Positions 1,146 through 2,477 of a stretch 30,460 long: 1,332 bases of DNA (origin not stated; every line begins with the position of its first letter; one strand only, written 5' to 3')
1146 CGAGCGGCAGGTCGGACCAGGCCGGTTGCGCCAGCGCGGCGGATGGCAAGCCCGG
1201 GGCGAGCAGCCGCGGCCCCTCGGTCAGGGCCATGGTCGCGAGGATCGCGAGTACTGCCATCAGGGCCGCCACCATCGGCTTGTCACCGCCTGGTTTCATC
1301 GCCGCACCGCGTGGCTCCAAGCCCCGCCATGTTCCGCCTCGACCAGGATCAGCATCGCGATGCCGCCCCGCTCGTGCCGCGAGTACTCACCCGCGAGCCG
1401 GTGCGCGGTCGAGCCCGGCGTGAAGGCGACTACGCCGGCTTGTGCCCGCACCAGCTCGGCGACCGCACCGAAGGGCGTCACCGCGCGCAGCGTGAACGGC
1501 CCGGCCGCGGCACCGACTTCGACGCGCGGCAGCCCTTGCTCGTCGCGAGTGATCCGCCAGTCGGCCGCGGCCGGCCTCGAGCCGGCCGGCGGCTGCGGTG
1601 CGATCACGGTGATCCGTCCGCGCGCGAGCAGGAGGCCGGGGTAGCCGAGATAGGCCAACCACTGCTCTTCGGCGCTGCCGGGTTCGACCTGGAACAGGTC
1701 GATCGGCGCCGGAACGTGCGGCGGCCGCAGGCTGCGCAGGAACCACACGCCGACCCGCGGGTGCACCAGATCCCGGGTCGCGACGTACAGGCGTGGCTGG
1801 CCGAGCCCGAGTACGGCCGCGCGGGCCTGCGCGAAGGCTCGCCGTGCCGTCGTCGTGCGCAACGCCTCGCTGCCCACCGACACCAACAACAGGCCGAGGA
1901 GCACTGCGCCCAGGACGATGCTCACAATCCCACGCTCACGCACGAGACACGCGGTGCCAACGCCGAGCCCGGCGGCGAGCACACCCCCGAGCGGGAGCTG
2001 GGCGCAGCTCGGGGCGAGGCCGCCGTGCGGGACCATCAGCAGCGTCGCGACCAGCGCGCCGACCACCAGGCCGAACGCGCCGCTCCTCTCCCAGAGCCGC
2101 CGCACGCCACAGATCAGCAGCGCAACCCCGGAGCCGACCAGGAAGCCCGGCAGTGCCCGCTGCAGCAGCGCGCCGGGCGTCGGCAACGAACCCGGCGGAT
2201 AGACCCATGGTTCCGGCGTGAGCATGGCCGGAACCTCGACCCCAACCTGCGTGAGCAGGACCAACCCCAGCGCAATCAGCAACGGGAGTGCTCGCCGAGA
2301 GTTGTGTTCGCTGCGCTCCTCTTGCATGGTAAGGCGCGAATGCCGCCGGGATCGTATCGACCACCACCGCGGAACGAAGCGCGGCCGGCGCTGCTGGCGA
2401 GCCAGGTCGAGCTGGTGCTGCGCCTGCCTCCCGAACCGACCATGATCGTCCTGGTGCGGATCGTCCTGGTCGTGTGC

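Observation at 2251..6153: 127-bp direct repeat brackets a two-gene cassette and leaves an obvious reconstructable 'empty site'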

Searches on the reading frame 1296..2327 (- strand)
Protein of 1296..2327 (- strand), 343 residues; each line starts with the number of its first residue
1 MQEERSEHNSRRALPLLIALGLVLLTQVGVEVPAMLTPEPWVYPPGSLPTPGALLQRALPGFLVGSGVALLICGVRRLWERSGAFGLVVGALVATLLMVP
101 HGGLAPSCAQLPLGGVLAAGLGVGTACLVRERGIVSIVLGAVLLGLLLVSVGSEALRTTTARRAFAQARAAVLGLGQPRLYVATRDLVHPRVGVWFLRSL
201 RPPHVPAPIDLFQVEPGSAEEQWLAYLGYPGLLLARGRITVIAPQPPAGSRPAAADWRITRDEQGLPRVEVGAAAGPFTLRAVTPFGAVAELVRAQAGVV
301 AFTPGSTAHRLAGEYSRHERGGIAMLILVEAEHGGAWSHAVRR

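Call 11: search_protein_families(library=pfam, proteins=[window:1296-2327:-], max_evalue=0.01)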
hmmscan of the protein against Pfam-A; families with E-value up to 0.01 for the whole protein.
window:1296-2327:- (343 aa): 0 families

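Call 12: find_encoding_contigs(protein=window:1296-2327:-, flank=10000, max_places=10)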
Protein window:1296-2327:- (343 aa): no gene with exactly this product is on record in the collection.

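Call 14: find_homologous_proteins(query=window:1296-2327:-, max_evalue=0.001)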
Query window:1296-2327:- (343 aa): 2 proteins with E <= 0.001 among 8000 candidates.
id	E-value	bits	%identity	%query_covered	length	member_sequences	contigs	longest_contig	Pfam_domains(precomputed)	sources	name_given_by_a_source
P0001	4.2e-204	696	100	96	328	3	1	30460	-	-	-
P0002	4.4e-85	304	50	98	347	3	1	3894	-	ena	-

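Call 15: find_encoding_contigs(protein=P0002, flank=10000)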
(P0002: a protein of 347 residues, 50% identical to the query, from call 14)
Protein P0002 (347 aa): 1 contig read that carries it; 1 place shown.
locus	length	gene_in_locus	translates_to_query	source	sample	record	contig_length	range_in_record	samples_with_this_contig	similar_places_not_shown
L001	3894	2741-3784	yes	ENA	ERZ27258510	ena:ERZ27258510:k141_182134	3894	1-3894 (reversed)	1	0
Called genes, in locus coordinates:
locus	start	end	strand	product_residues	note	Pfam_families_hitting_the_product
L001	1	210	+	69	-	?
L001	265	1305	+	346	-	-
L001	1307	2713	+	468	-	PF03062:MBOAT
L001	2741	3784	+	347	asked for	-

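Call 16: find_encoding_contigs(protein=P0001, flank=10000)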
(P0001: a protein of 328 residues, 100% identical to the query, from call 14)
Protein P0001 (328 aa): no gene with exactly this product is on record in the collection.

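Call 26: find_encoding_contigs(protein=P0065, flank=10000)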
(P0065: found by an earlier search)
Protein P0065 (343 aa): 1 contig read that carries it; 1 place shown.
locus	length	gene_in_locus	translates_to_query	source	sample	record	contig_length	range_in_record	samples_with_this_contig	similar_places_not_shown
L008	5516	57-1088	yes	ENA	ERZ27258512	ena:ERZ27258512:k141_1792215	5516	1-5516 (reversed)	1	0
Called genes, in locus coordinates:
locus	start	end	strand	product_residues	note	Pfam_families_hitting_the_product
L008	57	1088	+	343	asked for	-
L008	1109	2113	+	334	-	-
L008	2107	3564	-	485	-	PF26549:Tricorn_N, PF07676:PD40 (weak)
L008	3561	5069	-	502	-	PF13506:Glyco_transf_21, PF00535:Glycos_transf_2, PF13641:Glyco_tranf_2_3, PF13632:Glyco_trans_2_3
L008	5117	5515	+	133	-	?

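Call 27: find_encoding_contigs(protein=P0064, flank=10000)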
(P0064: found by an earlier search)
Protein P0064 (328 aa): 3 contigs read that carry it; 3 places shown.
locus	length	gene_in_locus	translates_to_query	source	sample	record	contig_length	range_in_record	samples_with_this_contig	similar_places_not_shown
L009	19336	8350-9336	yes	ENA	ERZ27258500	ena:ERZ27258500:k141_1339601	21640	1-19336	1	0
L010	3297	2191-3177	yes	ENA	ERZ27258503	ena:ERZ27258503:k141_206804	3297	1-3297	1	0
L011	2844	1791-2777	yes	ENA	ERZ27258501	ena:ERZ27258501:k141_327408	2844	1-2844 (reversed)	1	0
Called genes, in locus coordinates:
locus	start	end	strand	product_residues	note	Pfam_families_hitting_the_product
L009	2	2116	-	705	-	?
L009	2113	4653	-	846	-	PF09586:YfhO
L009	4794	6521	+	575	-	PF01590:GAF, PF00512:HisKA, PF02518:HATPase_c, PF00072:Response_reg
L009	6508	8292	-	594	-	PF12831:FAD_oxidored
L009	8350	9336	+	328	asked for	-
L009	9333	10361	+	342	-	-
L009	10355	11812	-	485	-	PF26549:Tricorn_N, PF07676:PD40 (weak)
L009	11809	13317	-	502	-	PF13506:Glyco_transf_21, PF00535:Glycos_transf_2, PF13641:Glyco_tranf_2_3, PF13632:Glyco_trans_2_3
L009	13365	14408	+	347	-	PF02547:Queuosine_synth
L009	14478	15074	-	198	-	PF02581:TMP-TENI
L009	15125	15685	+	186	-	-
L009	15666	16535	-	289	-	PF13620:CarboxypepD_reg (faint), PF17210:SdrD_B (faint), PF09430:EMC7_beta-sandw (faint), PF22904:NOMO1-like_2nd (faint)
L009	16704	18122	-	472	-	PF13620:CarboxypepD_reg (weak)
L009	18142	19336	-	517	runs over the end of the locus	PF00171:Aldedh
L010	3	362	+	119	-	?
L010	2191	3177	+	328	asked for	-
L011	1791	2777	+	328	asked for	-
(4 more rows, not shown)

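Call 69: search_protein_families(library=padloc, proteins=[window:1296-2327:-], max_evalue=0.001)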
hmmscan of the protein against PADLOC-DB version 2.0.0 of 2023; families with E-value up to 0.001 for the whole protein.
window:1296-2327:- (343 aa): 0 families
